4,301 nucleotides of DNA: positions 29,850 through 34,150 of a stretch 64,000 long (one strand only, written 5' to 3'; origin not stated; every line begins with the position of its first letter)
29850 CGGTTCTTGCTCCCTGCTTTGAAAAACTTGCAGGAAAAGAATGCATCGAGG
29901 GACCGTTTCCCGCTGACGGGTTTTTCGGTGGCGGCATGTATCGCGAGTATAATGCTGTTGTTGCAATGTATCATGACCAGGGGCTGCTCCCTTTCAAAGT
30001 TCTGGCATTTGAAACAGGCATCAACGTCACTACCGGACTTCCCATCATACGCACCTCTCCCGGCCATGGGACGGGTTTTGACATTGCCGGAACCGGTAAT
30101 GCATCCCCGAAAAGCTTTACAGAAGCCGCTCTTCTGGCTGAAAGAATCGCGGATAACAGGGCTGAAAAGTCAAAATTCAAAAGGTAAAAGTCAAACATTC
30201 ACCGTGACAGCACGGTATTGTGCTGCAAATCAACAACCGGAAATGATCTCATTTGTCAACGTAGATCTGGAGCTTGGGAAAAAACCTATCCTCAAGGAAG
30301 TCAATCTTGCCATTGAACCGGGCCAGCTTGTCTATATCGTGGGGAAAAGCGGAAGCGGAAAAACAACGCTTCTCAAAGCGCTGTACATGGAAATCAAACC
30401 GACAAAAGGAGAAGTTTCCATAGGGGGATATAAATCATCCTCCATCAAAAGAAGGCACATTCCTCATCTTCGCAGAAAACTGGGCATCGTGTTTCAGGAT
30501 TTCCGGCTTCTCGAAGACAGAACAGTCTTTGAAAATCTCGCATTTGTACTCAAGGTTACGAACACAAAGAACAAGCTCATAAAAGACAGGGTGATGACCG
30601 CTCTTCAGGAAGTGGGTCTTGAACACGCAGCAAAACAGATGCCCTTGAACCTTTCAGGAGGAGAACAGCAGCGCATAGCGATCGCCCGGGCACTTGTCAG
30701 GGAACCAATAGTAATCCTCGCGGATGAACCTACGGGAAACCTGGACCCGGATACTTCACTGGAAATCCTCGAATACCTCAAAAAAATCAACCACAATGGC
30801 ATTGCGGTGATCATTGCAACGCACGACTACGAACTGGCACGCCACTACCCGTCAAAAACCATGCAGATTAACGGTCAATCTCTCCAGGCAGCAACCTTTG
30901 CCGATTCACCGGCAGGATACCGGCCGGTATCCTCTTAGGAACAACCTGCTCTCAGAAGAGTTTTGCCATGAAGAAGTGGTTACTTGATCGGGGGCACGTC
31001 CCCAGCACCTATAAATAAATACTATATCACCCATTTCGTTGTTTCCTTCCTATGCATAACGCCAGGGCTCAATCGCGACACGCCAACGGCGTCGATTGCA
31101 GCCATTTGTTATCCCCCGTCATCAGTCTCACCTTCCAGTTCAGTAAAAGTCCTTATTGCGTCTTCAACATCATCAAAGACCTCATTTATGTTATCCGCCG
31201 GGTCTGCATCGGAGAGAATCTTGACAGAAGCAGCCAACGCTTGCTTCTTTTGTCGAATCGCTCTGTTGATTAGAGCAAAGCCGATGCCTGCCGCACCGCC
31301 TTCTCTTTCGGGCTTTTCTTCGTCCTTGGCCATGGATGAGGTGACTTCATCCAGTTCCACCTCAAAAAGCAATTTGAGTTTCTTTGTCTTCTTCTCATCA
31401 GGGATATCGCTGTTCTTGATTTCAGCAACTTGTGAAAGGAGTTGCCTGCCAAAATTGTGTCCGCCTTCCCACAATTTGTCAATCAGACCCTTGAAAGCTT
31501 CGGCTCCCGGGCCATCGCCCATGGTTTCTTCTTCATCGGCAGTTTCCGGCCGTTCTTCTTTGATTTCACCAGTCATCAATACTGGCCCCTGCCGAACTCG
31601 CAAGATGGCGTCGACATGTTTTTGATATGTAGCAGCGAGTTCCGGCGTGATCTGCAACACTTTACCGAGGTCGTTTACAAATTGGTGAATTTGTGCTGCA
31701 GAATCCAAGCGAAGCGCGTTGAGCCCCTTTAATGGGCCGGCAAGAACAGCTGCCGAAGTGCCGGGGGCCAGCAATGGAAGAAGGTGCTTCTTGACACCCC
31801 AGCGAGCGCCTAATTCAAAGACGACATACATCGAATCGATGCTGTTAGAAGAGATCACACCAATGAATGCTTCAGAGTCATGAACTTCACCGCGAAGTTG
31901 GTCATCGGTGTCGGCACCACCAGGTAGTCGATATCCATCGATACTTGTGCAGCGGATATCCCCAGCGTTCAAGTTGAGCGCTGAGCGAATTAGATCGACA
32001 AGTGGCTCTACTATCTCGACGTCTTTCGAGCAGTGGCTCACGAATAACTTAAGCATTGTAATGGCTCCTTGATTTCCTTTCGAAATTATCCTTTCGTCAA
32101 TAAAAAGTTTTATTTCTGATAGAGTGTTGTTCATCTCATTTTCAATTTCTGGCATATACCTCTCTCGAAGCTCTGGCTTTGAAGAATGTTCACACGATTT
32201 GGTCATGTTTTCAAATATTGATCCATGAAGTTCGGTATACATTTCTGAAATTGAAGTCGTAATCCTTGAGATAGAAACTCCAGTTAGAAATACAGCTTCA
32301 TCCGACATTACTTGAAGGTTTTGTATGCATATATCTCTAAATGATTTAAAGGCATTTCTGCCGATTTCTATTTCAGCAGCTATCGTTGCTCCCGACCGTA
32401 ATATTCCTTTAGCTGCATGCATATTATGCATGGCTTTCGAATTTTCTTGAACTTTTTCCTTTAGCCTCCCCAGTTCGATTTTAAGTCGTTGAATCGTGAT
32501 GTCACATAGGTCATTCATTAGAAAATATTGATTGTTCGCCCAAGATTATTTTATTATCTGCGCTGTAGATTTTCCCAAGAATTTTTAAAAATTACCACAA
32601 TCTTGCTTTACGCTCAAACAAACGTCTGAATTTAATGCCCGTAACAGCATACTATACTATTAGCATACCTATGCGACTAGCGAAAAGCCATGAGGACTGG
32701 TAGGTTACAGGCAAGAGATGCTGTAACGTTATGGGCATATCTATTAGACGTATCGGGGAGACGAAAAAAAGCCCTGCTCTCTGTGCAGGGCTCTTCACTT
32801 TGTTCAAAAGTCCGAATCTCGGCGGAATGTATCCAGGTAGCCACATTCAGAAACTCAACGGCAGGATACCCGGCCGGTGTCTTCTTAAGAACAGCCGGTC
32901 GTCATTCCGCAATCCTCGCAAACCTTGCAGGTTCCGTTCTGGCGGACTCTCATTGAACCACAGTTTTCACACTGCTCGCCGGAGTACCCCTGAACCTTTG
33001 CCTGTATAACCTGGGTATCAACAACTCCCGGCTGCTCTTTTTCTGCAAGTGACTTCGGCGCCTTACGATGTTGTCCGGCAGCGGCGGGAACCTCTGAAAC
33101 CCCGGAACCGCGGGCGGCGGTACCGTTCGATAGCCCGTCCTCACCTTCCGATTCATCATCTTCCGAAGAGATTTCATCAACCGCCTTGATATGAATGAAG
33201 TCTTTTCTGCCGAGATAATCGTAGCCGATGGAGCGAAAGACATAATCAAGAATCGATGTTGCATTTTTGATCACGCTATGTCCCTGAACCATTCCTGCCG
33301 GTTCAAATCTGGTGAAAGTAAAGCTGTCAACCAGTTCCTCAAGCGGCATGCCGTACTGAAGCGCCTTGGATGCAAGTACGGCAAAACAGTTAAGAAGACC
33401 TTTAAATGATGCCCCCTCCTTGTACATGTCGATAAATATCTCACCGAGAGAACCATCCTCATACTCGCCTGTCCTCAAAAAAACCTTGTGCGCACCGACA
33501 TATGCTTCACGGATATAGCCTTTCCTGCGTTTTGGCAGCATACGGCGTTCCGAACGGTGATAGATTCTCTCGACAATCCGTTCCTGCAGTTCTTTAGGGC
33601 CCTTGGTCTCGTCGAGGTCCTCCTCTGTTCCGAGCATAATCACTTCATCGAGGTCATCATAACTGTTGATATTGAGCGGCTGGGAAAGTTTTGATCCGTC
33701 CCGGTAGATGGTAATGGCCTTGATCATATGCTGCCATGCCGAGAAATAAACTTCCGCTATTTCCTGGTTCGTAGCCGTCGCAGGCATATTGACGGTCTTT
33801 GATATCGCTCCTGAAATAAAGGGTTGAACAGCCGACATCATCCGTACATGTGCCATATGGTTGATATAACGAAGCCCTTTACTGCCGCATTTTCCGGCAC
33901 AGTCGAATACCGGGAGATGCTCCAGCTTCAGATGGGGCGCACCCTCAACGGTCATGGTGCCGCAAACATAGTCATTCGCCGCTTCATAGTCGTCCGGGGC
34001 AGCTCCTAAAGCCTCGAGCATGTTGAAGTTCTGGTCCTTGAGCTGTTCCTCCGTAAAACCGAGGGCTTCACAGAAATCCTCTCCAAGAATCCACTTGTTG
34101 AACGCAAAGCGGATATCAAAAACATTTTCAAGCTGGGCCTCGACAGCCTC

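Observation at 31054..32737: TIR-domain gene packaged as an integron cassette (attC) with no integrase nearby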

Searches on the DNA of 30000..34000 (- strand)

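Call 18: search_rna_families(source=window, start=30000, end=34000, threshold=evalue, max_evalue=1)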
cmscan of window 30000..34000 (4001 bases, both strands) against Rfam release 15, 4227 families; matches with E-value up to 1: 0.
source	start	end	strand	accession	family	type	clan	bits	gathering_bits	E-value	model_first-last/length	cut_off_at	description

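Call 70: search_with_rna_model(model_id=R1, sources=[L091, L092, L093, L094, L081, L082], filters=off, max_evalue=1)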
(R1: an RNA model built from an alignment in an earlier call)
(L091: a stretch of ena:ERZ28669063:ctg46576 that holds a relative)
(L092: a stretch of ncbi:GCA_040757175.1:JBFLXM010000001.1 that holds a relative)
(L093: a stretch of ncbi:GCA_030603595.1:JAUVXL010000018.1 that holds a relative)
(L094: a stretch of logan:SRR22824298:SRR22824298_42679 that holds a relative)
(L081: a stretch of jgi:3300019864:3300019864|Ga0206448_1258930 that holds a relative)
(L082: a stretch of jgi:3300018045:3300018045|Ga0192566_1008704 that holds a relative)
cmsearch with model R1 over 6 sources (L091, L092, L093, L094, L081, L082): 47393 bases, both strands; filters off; matches with E-value up to 1: 6.
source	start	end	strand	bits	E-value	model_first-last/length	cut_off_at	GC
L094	2187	2246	+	31.7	1.9e-06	1-52/52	no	0.58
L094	5981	6039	+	28.1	2e-05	1-52/52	no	0.73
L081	2687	2746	+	19.2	0.0057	1-52/52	no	0.45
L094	5123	5185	+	11.7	0.69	5-48/52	no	0.71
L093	2403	2418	-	11.7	0.69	1-52/52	no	0.44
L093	6661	6676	+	11.7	0.69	1-52/52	no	0.44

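Call 88: search_with_rna_model(model_id=R1, sources=[L095, L096, L097, L098, L099, L100, L101, L102, L103, L104, L105, L106, L107, L108, L109, L110, L111, L112, L113, L114, L115, L116, L117, L118, L119, L120, L121, L122, L123, L124, L125, L126, L127, L128, L129, L130, L131, L132, L133, L134, L135, L136, L137, L138, L139, L140, L141, L142, L143, L144, L145, L146, L147, L148, L149, L150, L151, L152, L153, L154, L155, L156, L157, L158, L159, L160, L161, L162, L163, L164, L165, L166, L167, L168, L169, L170, L171, L172, L173, L174], max_evalue=1)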
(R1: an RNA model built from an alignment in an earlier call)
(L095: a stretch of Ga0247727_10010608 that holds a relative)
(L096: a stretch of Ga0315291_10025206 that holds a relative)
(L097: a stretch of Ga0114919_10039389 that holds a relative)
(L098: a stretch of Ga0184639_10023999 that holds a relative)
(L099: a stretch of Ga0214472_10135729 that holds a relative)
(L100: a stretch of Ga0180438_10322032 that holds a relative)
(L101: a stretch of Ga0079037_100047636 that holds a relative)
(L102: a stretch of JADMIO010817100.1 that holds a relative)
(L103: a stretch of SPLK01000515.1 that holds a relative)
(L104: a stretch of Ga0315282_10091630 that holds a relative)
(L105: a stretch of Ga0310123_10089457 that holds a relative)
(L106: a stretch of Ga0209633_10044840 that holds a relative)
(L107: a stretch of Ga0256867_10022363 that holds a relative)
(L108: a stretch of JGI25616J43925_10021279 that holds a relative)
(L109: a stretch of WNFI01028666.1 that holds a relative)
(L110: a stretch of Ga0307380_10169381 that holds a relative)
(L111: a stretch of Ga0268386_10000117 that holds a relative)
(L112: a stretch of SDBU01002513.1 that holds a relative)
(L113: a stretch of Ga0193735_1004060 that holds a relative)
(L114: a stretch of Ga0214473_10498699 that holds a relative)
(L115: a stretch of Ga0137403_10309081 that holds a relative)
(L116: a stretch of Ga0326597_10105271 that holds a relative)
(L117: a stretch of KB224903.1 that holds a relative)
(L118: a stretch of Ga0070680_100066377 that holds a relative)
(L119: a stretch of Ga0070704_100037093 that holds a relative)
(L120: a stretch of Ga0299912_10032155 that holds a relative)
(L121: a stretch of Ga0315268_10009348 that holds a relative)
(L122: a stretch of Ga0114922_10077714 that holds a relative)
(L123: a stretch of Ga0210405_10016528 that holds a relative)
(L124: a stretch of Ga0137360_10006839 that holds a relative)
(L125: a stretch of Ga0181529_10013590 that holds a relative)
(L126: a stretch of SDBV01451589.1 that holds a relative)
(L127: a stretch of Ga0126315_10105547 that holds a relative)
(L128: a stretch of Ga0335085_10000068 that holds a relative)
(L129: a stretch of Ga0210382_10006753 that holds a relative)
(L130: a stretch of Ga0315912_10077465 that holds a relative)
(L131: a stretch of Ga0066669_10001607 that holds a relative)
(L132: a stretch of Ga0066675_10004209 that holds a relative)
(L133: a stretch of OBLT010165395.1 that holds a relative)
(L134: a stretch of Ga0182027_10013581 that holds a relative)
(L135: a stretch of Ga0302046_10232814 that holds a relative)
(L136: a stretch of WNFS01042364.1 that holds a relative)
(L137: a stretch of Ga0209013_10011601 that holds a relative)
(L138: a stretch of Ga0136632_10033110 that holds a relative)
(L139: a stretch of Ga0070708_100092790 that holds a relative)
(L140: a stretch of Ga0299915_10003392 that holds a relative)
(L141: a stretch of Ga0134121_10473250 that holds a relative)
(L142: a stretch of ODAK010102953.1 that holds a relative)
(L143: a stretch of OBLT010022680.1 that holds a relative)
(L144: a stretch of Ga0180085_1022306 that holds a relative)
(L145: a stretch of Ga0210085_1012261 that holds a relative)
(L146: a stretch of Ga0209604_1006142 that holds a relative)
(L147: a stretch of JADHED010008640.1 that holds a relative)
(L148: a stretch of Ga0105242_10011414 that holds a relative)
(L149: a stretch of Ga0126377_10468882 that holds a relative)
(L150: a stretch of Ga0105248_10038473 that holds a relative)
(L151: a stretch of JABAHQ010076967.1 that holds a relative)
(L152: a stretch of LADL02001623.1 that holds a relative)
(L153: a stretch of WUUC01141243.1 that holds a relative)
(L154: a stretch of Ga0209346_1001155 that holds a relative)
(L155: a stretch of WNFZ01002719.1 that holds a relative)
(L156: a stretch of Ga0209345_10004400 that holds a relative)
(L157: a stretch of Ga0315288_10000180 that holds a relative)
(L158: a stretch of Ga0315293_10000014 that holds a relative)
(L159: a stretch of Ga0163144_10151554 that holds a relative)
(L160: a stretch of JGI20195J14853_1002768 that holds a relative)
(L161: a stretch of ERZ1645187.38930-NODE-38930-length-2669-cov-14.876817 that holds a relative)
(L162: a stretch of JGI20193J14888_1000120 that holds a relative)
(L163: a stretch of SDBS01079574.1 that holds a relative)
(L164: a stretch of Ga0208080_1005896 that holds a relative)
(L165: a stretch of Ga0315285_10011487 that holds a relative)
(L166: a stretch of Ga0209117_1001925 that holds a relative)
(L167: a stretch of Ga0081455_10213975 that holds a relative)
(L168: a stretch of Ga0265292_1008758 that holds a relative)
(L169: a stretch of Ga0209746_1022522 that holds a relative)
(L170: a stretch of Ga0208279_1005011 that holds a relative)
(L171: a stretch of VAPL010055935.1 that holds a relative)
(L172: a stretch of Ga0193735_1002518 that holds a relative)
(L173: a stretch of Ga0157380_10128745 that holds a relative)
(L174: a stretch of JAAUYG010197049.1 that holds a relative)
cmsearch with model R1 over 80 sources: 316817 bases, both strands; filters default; matches with E-value up to 1: 32.
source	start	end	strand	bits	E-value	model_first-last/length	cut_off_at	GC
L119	667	772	+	35.5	1.2e-06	1-52/52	no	0.56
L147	849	906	+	35.4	1.2e-06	1-52/52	no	0.69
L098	2908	2979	+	32.1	1e-05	1-52/52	no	0.69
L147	1360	1417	+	31.1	1.9e-05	1-52/52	no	0.69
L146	4299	4356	+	30.9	2.2e-05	1-52/52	no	0.67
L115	629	734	+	30.6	2.7e-05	1-52/52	no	0.58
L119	1825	1930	+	30.2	3.5e-05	1-52/52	no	0.6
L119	2236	2343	+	29.4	5.7e-05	1-52/52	no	0.6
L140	3807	3869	+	28.4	0.00011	1-52/52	no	0.63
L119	1322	1427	+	27.9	0.00015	1-52/52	no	0.58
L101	1163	1228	+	27.7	0.00017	1-52/52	no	0.58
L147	2686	2743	+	27.5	0.00019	1-52/52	no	0.67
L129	1174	1247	+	27.3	0.00022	1-52/52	no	0.61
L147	2128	2184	+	26.3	0.00042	1-52/52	no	0.65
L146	5967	6022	+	26.3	0.00043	1-52/52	no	0.7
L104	604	687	+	25.4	0.00074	1-52/52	no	0.69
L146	987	1043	+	25.2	0.00083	1-52/52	no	0.67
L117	2067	2159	+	24.5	0.0013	1-52/52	no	0.6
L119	1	99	+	24.1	0.0016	5-48/52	no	0.61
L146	3679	3734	+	24.1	0.0017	1-52/52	no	0.66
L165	2762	2825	+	23.9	0.0019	1-52/52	no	0.73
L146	374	430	+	22.2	0.0056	1-52/52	no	0.63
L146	5165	5221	+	21.2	0.01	1-52/52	no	0.67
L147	1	54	+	21.2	0.011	5-52/52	5'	0.7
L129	1730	1830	+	20.3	0.019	1-52/52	no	0.66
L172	1604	1658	+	18.7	0.052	1-52/52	no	0.64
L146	1562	1627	+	18.4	0.062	1-52/52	no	0.74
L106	2115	2173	+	17.5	0.12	1-52/52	no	0.51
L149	43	106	+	17.4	0.12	1-52/52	no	0.7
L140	2701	2781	+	17.2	0.14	1-52/52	no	0.68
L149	1067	1147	+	15.2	0.49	1-52/52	no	0.58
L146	2315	2371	+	14.6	0.72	1-52/52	no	0.65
